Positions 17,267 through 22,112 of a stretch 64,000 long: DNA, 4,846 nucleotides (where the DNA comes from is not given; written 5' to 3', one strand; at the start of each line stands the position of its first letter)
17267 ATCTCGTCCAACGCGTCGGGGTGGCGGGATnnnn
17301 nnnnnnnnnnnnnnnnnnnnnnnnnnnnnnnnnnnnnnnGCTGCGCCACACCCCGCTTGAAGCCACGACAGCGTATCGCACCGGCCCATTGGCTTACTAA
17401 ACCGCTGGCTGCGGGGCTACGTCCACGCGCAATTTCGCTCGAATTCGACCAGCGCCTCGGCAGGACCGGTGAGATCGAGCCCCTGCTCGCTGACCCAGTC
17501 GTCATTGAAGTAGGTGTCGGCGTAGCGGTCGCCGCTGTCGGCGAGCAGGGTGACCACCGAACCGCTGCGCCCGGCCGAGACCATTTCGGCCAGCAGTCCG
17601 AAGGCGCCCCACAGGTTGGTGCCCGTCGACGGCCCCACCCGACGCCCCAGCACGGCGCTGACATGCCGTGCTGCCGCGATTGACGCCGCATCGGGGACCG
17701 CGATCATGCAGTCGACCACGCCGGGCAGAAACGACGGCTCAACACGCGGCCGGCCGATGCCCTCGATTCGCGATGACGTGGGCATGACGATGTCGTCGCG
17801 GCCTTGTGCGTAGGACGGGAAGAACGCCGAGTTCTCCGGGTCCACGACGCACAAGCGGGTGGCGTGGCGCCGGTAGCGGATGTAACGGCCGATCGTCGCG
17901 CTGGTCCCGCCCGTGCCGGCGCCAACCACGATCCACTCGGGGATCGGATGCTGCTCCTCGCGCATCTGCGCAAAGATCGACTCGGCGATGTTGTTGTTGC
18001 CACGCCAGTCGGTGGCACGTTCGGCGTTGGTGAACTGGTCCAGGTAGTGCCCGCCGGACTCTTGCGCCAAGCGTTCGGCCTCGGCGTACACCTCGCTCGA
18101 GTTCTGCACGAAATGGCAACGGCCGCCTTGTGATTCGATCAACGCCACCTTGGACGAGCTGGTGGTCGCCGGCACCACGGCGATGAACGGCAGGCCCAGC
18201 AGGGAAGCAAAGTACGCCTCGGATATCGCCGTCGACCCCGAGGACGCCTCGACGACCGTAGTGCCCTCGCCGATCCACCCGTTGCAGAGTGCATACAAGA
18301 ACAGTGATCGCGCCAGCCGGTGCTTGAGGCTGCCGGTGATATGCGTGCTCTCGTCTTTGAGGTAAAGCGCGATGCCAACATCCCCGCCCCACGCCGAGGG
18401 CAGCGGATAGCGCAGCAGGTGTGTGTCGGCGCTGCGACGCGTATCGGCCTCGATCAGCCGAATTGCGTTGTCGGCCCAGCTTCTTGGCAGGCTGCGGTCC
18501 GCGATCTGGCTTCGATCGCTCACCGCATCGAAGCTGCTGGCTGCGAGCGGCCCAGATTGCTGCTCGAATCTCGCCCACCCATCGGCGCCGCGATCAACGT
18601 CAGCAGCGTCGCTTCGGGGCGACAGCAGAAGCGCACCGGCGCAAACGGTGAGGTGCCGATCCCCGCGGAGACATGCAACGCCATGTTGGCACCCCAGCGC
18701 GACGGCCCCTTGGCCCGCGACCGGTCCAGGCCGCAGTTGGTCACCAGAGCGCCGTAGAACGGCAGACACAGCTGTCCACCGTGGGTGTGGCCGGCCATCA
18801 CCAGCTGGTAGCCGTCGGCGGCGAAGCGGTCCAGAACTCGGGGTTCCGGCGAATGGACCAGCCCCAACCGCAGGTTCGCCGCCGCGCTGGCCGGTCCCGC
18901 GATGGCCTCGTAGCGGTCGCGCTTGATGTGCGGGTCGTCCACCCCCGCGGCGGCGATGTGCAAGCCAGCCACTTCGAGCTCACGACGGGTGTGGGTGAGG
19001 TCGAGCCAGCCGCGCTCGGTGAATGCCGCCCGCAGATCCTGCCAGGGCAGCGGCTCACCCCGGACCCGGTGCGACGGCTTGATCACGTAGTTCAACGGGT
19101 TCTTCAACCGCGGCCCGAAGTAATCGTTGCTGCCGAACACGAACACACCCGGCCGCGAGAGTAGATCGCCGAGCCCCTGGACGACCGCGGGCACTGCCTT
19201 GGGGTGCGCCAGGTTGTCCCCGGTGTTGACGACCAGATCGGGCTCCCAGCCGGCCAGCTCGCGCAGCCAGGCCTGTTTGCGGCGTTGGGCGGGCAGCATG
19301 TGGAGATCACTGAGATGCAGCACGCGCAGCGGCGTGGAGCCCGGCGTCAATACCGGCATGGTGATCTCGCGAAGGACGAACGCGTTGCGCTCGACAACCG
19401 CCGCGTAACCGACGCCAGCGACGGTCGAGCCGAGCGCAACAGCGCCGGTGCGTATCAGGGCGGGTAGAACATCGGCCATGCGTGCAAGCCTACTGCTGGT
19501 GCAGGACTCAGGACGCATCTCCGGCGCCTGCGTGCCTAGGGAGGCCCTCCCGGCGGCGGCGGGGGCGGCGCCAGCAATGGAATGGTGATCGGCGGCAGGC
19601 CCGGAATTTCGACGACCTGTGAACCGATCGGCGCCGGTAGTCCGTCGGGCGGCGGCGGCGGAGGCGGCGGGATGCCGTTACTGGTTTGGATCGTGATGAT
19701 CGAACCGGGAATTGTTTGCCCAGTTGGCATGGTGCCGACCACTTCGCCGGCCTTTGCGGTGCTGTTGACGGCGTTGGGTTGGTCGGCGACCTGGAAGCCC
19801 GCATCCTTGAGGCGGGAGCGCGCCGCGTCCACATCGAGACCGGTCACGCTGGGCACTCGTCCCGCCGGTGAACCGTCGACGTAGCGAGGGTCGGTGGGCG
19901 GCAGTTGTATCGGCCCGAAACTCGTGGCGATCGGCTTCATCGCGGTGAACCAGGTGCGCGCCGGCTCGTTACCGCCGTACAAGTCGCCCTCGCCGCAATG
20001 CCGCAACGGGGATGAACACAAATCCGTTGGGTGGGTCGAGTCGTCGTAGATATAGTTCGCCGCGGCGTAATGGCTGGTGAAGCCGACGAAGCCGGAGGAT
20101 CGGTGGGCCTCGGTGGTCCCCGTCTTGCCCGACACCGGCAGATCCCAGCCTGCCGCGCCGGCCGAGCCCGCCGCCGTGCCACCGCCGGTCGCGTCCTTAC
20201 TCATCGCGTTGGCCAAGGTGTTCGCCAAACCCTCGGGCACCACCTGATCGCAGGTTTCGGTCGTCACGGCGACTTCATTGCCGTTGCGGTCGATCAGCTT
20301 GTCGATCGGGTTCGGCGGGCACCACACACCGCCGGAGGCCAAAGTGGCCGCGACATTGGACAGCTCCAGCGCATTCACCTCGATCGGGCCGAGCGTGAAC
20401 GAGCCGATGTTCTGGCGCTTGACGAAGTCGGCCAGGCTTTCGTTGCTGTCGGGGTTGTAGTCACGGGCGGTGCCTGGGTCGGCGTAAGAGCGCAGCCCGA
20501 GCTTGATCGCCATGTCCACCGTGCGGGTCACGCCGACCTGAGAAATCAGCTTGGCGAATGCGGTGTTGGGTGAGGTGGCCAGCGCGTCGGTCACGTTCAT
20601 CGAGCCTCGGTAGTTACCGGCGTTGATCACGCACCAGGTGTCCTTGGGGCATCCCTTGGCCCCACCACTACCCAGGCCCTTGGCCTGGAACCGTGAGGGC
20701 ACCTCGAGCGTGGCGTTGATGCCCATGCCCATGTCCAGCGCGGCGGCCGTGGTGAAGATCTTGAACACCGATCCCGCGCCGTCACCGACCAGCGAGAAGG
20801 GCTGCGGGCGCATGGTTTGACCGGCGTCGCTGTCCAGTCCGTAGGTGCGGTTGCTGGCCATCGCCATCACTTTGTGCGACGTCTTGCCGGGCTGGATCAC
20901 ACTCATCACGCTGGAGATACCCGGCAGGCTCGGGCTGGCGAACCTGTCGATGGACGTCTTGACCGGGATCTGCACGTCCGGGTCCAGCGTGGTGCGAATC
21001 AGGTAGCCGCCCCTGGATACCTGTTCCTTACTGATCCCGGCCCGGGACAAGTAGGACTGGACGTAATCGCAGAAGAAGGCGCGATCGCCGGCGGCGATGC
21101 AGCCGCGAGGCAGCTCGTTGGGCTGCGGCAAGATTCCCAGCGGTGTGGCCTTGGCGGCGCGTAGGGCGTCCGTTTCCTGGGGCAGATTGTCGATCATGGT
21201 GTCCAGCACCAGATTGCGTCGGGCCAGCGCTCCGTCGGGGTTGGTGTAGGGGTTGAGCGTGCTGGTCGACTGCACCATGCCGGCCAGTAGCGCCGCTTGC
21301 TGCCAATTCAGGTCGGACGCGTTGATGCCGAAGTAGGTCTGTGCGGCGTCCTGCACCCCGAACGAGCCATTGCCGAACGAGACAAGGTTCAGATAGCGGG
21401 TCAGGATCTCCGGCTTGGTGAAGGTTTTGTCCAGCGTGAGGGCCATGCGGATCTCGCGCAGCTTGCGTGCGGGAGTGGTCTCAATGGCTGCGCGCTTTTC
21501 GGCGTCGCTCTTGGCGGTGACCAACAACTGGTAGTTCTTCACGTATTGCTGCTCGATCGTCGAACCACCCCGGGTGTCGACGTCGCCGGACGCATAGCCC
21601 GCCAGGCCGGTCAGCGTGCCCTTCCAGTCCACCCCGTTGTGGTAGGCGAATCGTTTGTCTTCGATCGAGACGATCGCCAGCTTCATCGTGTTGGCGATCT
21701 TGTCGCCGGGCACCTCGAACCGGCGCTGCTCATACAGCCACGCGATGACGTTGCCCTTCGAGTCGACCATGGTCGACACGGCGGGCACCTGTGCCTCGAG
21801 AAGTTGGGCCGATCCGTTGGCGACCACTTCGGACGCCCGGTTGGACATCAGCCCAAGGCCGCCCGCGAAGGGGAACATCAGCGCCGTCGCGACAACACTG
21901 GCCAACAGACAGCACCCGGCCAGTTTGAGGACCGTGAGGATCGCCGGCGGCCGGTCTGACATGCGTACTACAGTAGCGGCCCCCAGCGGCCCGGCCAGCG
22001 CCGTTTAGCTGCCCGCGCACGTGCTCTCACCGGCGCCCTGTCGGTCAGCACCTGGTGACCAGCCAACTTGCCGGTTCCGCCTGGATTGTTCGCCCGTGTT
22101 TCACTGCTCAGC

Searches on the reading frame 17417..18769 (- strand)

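Call 44: search_protein_families(library=pfam, proteins=[window:17417-18769:-], max_evalue=0.0001)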
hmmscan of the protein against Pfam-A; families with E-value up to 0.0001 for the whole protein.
window:17417-18769:- (450 aa): 1 family
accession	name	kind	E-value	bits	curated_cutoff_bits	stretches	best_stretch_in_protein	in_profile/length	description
PF00291.31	PALP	-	1.3e-51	176.1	35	1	125-410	17-294/295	Pyridoxal-phosphate dependent enzyme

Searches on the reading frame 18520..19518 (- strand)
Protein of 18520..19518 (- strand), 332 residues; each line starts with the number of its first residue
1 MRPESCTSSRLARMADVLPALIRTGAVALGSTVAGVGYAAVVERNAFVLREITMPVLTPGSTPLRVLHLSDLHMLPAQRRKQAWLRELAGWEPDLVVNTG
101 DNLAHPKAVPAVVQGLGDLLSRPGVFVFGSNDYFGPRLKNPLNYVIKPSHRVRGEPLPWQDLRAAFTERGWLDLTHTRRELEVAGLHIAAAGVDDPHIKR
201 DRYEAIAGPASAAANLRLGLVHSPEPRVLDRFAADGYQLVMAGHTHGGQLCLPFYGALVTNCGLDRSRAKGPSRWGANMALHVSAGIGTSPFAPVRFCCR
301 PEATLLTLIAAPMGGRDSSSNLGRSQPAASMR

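Call 44: search_protein_families(library=pfam, proteins=[window:18520-19518:-], max_evalue=0.0001)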
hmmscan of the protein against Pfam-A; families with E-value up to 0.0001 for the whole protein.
window:18520-19518:- (332 aa): 2 families
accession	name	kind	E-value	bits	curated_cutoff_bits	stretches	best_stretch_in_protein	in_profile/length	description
PF00149.33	Metallophos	-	4.2e-09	37.5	21.5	1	64-247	1-190/191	Calcineurin-like phosphoesterase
PF12850.12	Metallophos_2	-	3e-07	31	27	1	65-246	2-117/154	Calcineurin-like phosphoesterase superfamily domain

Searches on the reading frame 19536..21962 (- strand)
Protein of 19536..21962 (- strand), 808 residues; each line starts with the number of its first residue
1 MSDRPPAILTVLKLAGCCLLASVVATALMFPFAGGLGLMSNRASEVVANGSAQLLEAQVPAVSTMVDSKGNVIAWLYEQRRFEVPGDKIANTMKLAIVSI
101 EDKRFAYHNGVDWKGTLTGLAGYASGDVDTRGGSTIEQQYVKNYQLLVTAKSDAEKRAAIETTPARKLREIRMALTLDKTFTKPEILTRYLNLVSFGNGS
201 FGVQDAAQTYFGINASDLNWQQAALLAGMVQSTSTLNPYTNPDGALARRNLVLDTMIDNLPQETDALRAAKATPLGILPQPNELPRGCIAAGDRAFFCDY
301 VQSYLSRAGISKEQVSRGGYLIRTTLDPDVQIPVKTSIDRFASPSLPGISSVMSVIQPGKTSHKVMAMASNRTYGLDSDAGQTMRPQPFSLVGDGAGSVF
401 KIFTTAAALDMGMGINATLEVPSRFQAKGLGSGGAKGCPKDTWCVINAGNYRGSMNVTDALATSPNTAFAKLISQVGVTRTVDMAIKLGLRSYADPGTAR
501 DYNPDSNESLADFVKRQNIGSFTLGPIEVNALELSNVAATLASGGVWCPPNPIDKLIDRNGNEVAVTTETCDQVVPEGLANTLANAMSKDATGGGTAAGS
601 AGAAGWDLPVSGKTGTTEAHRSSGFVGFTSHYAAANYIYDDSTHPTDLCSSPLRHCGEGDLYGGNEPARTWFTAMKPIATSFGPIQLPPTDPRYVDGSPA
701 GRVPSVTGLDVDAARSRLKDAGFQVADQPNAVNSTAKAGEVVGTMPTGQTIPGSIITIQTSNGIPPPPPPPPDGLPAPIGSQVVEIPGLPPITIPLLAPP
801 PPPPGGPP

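Call 44: search_protein_families(library=pfam, proteins=[window:19536-21962:-], max_evalue=0.0001)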
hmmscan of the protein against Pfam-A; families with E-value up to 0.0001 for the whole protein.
window:19536-21962:- (808 aa): 3 families
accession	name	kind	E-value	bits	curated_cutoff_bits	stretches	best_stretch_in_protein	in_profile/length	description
PF00912.28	Transgly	-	6.5e-53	179.2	27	1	70-256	2-177/178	Transglycosylase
PF00905.27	Transpeptidase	-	2.2e-19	70.3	22.1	1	364-620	12-245/299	Penicillin binding protein transpeptidase domain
PF03793.24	PASTA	-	7e-11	42.4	23.2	1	702-762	2-64/64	PASTA domain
